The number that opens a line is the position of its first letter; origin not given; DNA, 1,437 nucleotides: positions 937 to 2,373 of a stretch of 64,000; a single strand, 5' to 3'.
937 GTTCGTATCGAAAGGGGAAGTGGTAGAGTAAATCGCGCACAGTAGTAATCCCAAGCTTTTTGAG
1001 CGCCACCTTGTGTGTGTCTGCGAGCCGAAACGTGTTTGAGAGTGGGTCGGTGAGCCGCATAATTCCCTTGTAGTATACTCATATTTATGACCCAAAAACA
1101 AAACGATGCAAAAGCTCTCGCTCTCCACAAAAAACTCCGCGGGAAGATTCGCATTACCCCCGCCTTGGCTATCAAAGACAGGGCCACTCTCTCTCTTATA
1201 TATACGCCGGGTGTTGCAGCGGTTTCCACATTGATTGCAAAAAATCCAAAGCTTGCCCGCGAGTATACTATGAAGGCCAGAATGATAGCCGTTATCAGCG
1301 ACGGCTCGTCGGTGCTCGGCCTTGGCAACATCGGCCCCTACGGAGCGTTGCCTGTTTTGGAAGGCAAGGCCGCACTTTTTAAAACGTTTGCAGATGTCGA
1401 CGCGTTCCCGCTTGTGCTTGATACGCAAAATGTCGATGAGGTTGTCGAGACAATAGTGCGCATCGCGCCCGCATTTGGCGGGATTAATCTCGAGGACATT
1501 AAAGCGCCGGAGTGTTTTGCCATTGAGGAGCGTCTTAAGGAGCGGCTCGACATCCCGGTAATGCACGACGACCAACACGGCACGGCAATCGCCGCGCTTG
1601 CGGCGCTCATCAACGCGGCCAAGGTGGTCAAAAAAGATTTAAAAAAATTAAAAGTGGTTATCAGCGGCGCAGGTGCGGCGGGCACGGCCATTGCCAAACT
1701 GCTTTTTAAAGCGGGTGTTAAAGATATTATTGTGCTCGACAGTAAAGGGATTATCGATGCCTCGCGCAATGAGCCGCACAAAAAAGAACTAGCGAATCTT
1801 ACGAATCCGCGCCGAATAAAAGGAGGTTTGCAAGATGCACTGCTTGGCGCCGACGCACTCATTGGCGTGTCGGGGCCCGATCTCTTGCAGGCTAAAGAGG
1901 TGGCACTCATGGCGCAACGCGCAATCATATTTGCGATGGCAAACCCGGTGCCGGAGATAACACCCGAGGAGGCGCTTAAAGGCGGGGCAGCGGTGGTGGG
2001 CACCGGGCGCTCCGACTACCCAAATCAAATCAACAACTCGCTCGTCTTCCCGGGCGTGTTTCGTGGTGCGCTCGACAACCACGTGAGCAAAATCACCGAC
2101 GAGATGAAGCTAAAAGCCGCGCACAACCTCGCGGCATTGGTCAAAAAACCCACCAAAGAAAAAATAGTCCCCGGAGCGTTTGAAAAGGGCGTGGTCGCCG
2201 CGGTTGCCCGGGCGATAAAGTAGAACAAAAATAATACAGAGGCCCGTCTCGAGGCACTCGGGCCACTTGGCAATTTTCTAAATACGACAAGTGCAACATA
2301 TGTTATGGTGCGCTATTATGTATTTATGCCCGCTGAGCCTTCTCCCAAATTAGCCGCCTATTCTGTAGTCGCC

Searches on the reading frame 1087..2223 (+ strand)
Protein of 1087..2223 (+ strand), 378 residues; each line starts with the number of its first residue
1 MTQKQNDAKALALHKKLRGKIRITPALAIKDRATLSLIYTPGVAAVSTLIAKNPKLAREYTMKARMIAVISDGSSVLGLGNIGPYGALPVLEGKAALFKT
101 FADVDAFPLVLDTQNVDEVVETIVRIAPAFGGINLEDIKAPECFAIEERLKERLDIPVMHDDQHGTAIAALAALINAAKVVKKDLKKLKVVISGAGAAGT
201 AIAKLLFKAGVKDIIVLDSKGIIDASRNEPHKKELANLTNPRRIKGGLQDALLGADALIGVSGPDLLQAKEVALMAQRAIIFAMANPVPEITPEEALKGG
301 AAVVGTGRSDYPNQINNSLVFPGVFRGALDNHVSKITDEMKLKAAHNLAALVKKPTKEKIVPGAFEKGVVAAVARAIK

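Call 65: search_protein_families(library=pfam, proteins=[window:1087-2223:+], max_evalue=0.0001)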
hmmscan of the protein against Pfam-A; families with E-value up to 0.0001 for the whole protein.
window:1087-2223:+ (378 aa): 4 families
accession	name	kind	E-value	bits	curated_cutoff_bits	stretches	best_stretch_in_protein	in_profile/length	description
PF00390.24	malic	-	1.3e-27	97.2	23.1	1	21-151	4-182/182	Malic enzyme, N-terminal domain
PF03949.21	Malic_M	-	3.8e-22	79.3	23.5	1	165-362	3-237/258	Malic enzyme, NAD binding domain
PF00899.27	ThiF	-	3.4e-06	26.8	28.1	1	181-219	14-52/238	ThiF family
PF00208.27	ELFV_dehydrog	-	6.6e-06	26.4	23.4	1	162-238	6-82/241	Glutamate/Leucine/Phenylalanine/Valine dehydrogenase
